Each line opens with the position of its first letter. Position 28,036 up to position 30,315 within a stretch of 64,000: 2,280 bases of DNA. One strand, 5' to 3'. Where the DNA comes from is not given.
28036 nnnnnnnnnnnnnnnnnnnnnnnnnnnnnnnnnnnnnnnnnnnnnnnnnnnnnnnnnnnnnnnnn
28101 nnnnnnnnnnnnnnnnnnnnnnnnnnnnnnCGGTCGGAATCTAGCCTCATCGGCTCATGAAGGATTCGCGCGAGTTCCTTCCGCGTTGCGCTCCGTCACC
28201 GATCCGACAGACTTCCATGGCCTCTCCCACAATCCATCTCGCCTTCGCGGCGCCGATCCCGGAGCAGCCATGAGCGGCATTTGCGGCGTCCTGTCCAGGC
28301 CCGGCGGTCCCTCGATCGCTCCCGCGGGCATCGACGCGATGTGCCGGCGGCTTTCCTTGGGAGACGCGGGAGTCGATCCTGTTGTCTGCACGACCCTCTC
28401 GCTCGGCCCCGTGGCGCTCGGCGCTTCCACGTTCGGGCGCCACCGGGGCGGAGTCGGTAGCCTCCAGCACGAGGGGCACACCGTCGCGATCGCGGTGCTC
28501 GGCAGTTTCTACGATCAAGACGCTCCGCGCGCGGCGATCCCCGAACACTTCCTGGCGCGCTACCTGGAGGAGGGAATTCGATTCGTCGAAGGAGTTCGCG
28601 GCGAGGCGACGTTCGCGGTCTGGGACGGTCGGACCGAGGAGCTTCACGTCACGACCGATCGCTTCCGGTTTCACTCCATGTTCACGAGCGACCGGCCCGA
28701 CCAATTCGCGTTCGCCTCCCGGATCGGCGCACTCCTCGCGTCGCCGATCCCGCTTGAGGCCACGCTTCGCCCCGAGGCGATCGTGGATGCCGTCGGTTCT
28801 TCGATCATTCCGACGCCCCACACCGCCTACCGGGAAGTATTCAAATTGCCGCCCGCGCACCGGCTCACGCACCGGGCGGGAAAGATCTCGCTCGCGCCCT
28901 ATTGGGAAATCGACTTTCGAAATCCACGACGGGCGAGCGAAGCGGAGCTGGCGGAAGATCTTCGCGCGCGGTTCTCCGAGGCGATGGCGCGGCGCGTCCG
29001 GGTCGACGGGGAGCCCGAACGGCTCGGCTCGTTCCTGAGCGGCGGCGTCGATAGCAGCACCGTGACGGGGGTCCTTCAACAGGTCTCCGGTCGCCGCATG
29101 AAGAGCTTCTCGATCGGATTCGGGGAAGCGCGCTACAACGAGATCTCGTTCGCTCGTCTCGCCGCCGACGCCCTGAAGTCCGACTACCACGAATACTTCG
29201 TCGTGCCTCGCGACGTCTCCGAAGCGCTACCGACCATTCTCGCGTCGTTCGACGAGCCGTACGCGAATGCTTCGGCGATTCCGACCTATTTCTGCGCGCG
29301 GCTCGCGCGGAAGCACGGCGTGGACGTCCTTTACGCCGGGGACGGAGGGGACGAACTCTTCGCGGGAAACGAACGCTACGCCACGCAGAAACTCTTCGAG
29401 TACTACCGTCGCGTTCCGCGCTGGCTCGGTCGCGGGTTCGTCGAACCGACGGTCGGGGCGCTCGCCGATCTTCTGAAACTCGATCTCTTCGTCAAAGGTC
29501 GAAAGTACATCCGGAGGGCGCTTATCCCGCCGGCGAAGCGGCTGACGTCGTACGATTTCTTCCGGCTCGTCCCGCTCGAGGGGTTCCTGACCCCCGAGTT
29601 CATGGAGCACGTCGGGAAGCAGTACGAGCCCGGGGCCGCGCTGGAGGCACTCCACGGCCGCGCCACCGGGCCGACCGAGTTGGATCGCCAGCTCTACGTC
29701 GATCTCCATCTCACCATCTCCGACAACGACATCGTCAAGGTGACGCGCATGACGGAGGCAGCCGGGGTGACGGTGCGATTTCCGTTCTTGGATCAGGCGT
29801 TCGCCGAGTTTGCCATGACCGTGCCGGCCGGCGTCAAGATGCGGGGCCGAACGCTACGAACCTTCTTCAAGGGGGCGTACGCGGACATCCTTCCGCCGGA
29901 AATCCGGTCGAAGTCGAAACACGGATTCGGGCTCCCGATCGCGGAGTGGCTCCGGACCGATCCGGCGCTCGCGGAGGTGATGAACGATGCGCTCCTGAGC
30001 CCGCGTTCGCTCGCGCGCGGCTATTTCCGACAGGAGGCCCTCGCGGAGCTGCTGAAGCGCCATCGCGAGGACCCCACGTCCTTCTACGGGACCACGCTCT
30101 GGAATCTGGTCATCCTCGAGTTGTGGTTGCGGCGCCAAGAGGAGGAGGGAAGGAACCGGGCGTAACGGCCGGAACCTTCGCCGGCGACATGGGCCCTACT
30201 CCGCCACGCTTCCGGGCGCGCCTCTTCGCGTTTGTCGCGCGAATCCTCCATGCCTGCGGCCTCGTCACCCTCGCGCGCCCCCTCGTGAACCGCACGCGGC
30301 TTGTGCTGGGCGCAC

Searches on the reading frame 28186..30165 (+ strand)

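Call 10: search_protein_families(library=pfam, proteins=[window:28186-30165:+], max_evalue=0.00001)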
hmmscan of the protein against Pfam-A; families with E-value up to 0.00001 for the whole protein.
window:28186-30165:+ (659 aa): 2 families
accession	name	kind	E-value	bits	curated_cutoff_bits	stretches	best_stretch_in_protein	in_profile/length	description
PF00733.27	Asn_synthase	-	2e-76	258.4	21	1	259-649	2-354/354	Asparagine synthase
PF13537.11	GATase_7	-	2.5e-07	31.2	25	1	125-185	61-123/123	Glutamine amidotransferase domain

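Call 13: search_protein_families(library=ncbifam, proteins=[window:28186-30165:+], max_evalue=1e-8)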
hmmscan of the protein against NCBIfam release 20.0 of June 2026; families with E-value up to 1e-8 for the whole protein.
window:28186-30165:+ (659 aa): 6 families
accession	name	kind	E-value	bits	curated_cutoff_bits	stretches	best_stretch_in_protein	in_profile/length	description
TIGR03108.1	eps_aminotran_1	hypoth_equivalog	4.3e-82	276.8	816.9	1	128-650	110-627/628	XrtA/PEP-CTERM system amidotransferase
TIGR01536.1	asn_synth_AEB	equivalog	2.3e-71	241.4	267.1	1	122-581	105-517/517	asparagine synthase (glutamine-hydrolyzing)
TIGR03104.1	trio_amidotrans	equivalog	5.5e-63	213.1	570.1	2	122-399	104-384/589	N-acetylglutaminylglutamine amidotransferase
NF033535.1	lass_lactam_cya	exception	1.7e-39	136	525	1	123-393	105-377/668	lasso peptide isopeptide bond-forming cyclase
NF006949.0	PRK09431.1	equivalog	2.6e-34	118.7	499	1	215-396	169-359/554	asparagine synthase B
NF033561.1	macrolact_Ik_Al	subfamily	3.1e-18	65.7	300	1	141-395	81-334/561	albusnodin/ikarugamycin family macrolactam cyclase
